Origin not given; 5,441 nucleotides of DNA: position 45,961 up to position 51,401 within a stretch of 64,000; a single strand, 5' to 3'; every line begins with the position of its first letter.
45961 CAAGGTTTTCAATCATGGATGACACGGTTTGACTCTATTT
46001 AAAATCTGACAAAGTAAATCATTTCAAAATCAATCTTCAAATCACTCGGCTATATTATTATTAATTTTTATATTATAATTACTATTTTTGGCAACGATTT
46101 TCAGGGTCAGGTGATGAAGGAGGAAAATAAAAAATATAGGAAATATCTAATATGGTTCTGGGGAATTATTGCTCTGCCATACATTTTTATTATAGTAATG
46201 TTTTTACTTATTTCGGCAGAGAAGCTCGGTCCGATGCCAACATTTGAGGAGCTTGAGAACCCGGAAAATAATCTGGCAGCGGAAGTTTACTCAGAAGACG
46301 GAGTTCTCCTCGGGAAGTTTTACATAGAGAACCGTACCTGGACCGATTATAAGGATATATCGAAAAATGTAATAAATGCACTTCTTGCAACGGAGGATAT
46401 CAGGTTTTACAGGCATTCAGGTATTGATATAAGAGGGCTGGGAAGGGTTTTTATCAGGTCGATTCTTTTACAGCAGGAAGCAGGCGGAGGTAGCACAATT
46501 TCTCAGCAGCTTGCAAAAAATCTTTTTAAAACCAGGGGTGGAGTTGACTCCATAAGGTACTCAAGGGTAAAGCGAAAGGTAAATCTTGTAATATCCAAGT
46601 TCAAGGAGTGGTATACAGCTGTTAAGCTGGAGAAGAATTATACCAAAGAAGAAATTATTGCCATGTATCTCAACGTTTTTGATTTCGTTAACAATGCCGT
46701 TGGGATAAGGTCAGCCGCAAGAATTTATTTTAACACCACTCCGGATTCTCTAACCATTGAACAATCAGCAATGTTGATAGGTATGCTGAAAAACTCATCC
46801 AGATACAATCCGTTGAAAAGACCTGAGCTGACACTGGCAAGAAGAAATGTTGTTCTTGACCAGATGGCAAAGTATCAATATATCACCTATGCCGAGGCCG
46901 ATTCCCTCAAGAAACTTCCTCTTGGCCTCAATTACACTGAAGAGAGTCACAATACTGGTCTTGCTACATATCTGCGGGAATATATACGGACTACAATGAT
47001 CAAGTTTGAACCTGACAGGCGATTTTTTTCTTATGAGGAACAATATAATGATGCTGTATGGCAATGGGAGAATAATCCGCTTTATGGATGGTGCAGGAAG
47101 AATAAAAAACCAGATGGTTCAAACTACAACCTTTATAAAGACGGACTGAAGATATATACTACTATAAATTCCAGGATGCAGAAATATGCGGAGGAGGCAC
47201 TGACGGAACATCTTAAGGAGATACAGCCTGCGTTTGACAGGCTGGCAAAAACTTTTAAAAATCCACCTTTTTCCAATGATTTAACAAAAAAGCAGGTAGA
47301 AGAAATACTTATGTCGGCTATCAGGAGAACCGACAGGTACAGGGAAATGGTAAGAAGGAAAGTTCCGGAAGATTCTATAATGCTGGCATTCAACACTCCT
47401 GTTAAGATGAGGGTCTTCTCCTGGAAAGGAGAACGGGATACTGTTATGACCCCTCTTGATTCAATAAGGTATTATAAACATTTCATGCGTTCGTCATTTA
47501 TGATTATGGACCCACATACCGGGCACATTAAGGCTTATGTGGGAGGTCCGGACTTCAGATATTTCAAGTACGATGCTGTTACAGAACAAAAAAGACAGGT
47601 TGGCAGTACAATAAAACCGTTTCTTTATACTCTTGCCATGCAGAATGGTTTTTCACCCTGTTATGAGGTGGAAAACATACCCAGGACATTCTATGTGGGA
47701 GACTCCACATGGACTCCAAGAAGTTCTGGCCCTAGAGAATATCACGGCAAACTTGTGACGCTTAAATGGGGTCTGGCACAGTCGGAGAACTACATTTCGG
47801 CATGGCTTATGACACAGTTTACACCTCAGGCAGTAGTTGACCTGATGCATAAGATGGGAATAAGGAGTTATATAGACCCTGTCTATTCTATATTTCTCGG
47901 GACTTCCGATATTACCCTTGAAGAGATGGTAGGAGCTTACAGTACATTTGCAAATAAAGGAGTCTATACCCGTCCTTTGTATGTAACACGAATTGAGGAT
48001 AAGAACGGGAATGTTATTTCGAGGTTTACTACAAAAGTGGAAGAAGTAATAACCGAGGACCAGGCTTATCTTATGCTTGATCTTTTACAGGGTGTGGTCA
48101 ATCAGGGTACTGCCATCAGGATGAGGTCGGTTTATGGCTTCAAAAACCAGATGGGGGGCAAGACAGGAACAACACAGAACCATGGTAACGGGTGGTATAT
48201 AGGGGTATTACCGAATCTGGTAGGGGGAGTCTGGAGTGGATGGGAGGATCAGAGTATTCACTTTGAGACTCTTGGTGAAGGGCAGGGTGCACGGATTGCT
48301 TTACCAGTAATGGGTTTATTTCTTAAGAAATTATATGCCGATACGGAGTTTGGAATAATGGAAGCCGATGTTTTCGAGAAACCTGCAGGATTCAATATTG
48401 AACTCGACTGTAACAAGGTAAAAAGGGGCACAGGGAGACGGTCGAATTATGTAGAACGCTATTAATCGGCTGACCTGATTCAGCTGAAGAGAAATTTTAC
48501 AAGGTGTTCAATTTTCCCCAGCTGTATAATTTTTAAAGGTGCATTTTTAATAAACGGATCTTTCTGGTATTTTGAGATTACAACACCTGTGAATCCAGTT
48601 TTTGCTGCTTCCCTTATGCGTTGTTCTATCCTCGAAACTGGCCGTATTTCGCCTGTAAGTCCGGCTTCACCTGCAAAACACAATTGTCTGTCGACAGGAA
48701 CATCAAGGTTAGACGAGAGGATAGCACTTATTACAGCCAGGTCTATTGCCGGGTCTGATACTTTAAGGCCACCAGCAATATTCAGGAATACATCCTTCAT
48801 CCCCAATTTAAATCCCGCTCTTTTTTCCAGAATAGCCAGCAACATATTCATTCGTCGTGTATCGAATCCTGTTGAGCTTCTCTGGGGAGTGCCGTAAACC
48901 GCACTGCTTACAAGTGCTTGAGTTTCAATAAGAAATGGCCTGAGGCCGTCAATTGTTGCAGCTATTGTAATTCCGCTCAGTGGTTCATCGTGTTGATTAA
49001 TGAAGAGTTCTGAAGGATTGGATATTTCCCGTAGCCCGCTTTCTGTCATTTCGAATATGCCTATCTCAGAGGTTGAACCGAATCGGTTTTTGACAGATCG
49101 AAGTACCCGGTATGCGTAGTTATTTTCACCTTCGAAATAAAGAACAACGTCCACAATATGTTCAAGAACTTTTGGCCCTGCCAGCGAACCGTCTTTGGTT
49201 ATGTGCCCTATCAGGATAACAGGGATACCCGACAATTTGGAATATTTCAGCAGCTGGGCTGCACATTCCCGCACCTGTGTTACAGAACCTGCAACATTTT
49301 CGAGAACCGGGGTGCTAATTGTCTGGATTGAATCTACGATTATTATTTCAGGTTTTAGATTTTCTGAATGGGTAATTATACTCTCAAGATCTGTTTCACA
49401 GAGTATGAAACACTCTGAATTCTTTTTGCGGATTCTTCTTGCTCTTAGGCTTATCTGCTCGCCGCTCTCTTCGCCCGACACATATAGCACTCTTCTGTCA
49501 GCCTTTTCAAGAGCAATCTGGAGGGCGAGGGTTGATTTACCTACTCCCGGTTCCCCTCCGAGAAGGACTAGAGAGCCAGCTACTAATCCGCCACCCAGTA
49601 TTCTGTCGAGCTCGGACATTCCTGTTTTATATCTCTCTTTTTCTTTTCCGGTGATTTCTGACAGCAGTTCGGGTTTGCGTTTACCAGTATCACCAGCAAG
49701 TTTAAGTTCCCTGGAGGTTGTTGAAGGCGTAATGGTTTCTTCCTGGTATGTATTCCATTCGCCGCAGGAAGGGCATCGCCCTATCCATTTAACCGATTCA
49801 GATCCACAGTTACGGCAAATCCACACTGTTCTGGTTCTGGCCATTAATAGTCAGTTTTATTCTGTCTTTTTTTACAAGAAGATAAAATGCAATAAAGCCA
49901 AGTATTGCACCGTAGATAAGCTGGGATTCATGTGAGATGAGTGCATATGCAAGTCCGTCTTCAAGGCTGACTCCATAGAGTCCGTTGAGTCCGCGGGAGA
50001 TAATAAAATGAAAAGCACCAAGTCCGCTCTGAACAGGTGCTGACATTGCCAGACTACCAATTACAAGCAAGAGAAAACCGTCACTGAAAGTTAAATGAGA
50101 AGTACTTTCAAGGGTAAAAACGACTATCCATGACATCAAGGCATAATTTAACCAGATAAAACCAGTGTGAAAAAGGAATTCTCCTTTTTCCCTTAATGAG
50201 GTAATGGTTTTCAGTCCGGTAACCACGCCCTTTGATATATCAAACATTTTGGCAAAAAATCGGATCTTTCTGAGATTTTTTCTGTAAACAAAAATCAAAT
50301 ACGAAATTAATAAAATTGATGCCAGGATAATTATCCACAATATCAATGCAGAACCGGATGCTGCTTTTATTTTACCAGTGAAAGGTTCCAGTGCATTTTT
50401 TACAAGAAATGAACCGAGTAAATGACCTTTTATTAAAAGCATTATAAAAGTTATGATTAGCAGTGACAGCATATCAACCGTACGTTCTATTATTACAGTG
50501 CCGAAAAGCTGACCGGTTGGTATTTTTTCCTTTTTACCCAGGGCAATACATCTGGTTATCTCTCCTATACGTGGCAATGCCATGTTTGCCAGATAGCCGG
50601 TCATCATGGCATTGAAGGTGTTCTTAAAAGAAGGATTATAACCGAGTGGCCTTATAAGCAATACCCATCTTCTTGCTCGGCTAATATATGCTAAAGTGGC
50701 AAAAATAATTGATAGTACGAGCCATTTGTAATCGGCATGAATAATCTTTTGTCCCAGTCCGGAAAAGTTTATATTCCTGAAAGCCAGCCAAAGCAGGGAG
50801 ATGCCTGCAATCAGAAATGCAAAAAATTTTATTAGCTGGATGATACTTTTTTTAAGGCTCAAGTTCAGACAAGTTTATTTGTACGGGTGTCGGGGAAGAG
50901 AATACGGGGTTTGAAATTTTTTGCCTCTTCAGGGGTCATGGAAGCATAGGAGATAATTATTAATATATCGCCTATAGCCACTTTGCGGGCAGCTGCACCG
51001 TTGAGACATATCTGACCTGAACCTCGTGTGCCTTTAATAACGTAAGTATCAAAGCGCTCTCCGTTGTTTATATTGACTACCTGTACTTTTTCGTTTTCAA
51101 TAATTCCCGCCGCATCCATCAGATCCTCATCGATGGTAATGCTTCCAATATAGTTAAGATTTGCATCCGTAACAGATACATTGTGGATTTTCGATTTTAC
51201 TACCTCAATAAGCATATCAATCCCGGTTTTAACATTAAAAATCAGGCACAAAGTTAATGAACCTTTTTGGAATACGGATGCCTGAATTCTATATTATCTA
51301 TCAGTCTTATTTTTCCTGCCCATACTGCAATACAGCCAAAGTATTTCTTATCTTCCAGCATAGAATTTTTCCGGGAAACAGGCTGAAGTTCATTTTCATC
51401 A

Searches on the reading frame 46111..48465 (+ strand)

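Call 96: search_protein_families(library=pfam, proteins=[window:46111-48465:+], max_evalue=0.00001)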
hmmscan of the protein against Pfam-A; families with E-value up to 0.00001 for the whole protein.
window:46111-48465:+ (784 aa): 2 families
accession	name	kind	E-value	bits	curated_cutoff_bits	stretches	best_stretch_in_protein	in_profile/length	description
PF00912.28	Transgly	-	2.8e-54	183.7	27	1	66-252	4-177/178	Transglycosylase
PF00905.27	Transpeptidase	-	2.3e-25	89.8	22.1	1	462-701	2-266/299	Penicillin binding protein transpeptidase domain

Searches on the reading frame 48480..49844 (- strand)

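Call 96: search_protein_families(library=pfam, proteins=[window:48480-49844:-], max_evalue=0.00001)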
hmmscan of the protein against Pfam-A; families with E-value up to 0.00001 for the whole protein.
window:48480-49844:- (454 aa): 7 families
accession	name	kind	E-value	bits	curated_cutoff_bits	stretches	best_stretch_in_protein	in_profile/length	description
PF06745.19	ATPase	-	1.6e-16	60.8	26.6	1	73-137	2-69/231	KaiC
PF13481.12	AAA_25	-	7.8e-15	55.4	27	1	71-219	14-194/195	AAA domain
PF18073.7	Zn_ribbon_LapB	-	3e-10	40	25.7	1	8-33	1-26/28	Rubredoxin metal binding domain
PF03796.21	DnaB_C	-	4.7e-10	39.7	27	1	73-135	3-67/255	DnaB-like helicase C terminal domain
PF13541.12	ChlI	-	6.8e-10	39.3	27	1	337-425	31-119/121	Subunit ChlI of Mg-chelatase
PF13401.12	AAA_22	-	4.3e-07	30.7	27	1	91-214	6-123/130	AAA domain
PF00004.35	AAA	-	3.5e-06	28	21.2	0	93-203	1-93/131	ATPase family associated with various cellular activities (AAA)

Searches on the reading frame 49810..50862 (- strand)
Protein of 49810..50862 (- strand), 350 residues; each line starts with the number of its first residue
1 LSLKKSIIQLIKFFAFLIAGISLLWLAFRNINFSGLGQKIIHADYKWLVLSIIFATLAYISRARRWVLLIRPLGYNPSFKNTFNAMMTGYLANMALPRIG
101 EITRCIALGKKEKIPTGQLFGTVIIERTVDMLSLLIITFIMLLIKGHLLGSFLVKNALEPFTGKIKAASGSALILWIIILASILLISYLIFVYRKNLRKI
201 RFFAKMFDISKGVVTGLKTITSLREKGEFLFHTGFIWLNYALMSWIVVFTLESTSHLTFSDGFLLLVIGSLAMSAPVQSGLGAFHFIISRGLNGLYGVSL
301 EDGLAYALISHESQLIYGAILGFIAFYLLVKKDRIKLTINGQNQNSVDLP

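Call 97: search_protein_families(library=pfam, proteins=[window:49810-50862:-], max_evalue=0.00001)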
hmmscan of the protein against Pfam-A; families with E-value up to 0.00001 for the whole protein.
window:49810-50862:- (350 aa): 1 family
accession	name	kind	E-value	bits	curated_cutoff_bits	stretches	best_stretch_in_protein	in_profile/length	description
PF03706.18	LPG_synthase_TM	-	3e-36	125.9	33.4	1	15-322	4-302/302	Lysylphosphatidylglycerol synthase TM region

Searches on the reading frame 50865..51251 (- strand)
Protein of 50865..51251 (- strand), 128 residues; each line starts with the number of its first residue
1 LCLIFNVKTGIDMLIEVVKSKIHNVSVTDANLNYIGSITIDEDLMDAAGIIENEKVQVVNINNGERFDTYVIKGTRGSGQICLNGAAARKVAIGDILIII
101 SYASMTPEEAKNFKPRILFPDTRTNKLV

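Call 97: search_protein_families(library=pfam, proteins=[window:50865-51251:-], max_evalue=0.00001)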
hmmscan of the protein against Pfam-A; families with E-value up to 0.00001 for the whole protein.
window:50865-51251:- (128 aa): 1 family
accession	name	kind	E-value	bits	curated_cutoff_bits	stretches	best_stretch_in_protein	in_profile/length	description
PF02261.22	Asp_decarbox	-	1.9e-51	173.3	25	1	13-124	1-112/115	Aspartate decarboxylase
